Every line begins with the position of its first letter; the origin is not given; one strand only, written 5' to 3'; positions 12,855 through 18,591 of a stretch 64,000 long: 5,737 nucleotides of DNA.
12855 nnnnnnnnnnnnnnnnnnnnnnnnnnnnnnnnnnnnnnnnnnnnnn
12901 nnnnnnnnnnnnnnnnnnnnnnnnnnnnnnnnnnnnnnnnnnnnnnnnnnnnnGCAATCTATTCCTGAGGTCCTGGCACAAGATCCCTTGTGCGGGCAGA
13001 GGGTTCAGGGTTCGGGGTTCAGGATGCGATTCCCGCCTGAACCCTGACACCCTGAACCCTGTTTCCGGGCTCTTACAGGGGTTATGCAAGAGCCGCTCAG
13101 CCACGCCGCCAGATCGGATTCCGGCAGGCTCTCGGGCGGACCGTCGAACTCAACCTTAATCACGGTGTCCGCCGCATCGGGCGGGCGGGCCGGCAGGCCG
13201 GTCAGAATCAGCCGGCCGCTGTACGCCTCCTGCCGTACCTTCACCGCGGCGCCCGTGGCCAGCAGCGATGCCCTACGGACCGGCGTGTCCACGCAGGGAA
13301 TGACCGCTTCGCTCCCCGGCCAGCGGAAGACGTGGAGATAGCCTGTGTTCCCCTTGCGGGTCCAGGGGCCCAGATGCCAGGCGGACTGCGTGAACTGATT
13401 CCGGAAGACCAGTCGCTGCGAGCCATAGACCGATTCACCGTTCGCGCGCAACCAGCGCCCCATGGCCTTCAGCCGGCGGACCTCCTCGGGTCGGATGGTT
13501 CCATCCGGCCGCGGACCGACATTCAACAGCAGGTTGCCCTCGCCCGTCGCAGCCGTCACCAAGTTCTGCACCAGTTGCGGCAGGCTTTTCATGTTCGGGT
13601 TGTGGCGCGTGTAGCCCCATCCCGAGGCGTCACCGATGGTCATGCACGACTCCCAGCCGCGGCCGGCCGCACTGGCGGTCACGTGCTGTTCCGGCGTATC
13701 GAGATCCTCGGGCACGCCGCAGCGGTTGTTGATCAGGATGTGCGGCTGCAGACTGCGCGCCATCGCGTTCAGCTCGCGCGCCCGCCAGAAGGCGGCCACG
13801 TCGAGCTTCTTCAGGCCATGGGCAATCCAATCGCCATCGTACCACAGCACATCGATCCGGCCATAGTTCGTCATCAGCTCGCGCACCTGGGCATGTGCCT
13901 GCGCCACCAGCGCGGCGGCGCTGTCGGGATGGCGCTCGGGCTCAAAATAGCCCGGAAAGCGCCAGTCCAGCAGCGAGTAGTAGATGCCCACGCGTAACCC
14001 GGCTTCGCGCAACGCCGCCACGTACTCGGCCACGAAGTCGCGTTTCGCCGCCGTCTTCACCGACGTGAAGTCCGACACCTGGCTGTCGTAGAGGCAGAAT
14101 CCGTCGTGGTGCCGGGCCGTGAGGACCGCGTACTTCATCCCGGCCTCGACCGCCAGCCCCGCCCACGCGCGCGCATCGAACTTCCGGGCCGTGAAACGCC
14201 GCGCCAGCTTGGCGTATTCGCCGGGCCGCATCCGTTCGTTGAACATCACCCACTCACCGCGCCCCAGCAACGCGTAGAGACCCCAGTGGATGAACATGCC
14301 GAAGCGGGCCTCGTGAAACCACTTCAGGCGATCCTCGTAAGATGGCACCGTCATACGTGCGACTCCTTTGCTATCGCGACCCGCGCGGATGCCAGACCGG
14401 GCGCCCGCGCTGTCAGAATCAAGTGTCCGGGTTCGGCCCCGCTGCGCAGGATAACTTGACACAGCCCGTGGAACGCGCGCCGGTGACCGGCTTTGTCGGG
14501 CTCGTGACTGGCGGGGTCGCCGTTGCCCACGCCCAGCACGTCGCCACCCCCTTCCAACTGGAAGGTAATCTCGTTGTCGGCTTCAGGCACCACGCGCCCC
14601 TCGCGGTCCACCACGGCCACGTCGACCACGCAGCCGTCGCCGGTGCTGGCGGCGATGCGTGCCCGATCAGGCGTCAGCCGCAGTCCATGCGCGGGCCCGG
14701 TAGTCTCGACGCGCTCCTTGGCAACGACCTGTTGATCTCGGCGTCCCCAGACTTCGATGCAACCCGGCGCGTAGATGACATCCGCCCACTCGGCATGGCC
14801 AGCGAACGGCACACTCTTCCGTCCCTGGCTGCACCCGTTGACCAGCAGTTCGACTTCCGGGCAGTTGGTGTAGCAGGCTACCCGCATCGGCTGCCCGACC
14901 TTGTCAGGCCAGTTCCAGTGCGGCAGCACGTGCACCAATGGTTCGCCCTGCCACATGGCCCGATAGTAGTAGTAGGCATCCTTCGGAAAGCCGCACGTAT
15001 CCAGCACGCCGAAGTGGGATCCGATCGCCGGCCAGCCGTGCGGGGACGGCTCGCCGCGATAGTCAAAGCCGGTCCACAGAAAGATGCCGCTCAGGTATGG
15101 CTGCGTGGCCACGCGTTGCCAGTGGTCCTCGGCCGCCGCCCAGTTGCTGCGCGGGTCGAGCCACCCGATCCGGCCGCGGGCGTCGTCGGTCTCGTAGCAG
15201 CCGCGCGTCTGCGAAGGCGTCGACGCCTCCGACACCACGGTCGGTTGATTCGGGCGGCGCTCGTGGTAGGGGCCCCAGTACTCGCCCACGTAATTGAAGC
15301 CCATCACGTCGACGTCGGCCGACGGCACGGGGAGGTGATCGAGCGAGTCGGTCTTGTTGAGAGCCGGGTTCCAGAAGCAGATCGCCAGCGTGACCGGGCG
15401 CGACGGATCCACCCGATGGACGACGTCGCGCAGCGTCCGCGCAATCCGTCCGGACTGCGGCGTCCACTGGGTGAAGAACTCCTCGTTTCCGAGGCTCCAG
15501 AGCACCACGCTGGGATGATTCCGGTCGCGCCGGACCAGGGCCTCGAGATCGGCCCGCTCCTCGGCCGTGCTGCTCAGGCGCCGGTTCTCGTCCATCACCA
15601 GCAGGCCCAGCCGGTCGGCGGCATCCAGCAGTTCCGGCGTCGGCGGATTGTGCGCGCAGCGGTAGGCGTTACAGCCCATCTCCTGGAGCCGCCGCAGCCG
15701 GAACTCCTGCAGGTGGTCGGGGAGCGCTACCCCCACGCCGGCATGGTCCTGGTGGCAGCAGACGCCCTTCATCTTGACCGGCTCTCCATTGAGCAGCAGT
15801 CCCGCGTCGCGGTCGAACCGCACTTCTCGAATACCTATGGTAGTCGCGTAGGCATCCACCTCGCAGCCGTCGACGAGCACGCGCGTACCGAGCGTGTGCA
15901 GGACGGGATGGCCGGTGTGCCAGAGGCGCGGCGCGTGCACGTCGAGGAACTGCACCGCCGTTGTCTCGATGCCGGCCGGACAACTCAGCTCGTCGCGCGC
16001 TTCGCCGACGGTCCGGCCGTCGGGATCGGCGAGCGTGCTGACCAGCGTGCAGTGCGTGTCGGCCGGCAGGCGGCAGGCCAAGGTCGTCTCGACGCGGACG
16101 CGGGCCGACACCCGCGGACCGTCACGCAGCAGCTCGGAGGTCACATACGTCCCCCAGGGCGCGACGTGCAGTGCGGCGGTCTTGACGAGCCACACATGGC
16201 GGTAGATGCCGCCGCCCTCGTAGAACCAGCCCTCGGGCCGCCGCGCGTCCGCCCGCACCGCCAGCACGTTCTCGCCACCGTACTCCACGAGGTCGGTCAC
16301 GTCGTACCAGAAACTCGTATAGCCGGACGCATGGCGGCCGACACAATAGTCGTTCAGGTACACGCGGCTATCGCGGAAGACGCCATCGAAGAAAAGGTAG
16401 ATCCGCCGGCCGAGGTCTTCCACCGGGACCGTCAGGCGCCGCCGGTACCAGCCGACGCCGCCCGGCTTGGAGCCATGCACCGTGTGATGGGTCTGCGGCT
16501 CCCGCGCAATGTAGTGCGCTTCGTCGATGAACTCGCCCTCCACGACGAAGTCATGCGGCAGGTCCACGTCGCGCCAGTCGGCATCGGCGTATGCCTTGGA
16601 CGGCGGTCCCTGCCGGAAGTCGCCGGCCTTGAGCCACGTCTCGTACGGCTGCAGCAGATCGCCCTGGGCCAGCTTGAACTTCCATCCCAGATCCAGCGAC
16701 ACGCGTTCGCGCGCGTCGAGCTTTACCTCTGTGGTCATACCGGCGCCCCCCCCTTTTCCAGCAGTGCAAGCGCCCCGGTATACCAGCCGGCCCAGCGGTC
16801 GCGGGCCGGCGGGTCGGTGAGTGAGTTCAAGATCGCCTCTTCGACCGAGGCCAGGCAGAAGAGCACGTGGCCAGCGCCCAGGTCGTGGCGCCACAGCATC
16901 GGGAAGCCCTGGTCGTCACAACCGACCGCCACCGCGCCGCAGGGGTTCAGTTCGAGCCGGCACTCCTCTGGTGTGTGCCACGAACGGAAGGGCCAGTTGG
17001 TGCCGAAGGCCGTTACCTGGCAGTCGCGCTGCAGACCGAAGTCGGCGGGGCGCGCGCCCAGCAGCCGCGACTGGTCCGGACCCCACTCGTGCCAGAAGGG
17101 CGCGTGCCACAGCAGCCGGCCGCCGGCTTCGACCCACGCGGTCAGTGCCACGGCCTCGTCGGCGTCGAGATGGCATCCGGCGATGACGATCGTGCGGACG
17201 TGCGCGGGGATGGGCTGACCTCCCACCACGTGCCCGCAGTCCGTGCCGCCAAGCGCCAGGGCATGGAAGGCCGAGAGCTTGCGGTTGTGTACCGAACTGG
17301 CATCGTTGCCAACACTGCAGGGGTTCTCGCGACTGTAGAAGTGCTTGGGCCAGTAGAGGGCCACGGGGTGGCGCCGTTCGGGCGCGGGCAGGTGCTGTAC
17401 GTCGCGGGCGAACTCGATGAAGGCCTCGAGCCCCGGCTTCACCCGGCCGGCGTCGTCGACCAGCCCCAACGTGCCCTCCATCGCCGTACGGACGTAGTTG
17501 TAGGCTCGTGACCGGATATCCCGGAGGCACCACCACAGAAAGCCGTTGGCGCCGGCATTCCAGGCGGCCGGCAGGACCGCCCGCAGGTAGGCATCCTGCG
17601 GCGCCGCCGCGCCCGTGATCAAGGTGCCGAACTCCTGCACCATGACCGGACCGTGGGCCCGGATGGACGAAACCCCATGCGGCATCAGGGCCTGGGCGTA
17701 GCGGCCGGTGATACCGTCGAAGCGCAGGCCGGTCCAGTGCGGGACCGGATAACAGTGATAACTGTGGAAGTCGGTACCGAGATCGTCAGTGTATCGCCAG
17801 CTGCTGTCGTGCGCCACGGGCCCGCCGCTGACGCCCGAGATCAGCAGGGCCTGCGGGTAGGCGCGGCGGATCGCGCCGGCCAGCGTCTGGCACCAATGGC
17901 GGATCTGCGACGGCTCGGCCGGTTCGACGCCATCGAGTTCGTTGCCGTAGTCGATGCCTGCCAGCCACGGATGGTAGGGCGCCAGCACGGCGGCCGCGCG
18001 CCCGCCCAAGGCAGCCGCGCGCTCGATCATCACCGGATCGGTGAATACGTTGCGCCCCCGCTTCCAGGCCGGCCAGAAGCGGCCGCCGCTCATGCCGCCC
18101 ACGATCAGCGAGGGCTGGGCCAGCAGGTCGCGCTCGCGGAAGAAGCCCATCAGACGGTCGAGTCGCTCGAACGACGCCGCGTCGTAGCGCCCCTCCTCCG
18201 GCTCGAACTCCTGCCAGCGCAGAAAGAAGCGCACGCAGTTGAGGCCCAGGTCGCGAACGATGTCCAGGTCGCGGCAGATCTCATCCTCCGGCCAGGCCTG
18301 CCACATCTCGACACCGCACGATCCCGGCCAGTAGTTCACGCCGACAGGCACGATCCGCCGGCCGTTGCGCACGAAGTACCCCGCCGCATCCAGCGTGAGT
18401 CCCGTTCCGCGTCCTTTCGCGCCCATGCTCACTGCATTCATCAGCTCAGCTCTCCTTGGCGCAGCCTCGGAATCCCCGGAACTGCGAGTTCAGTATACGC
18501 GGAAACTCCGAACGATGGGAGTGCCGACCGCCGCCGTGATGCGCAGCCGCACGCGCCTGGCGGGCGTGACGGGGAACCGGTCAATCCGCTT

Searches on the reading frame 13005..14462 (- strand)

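Call 12: search_protein_families(library=pfam, proteins=[window:13005-14462:-], max_evalue=0.001)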
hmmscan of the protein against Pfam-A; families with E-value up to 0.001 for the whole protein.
window:13005-14462:- (485 aa): 2 families
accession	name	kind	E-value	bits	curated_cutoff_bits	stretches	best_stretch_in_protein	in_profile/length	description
PF01120.23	Alpha_L_fucos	-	1e-86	291.9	25.2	1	46-343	27-345/345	Alpha-L-fucosidase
PF14871.12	GHL6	-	6.8e-07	30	35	1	96-180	1-78/132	Hypothetical glycosyl hydrolase 6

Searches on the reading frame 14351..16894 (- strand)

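Call 12: search_protein_families(library=pfam, proteins=[window:14351-16894:-], max_evalue=0.001)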
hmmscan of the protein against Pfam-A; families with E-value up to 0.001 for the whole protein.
window:14351-16894:- (847 aa): 6 families
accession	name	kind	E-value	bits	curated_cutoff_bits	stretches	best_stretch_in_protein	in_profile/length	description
PF18565.7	Glyco_hydro2_C5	-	1.5e-31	108.7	32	1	738-839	1-102/103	Glycoside hydrolase family 2 C-terminal domain 5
PF02836.23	Glyco_hydro_2_C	-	1.8e-25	90.1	21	1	363-506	5-163/302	Glycosyl hydrolases family 2, TIM barrel domain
PF16355.11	DUF4982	-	1e-15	57.9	23.9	1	667-725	1-61/61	Domain of unknown function (DUF4982)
PF02837.24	Glyco_hydro_2_N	-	4e-14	53.4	28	1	107-239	23-168/169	Glycosyl hydrolases family 2, sugar binding domain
PF00703.27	Glyco_hydro_2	-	2.9e-11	44.5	23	1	249-356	6-109/109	Glycosyl hydrolases family 2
PF22666.2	Glyco_hydro_2_N2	-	1.7e-06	28.7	27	1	149-217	51-119/167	Glycosyl hydrolase 2 galactose-binding domain-like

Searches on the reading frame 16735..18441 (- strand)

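Call 12: search_protein_families(library=pfam, proteins=[window:16735-18441:-], max_evalue=0.001)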
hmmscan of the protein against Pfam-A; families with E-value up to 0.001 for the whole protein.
window:16735-18441:- (568 aa): 2 families
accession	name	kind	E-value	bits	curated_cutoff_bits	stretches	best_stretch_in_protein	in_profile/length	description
PF02449.21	Glyco_hydro_42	-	0.00011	22.1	21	1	49-104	6-59/376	Beta-galactosidase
PF00150.24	Cellulase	-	0.00016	21.7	23.5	0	58-305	26-267/272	Cellulase (glycosyl hydrolase family 5)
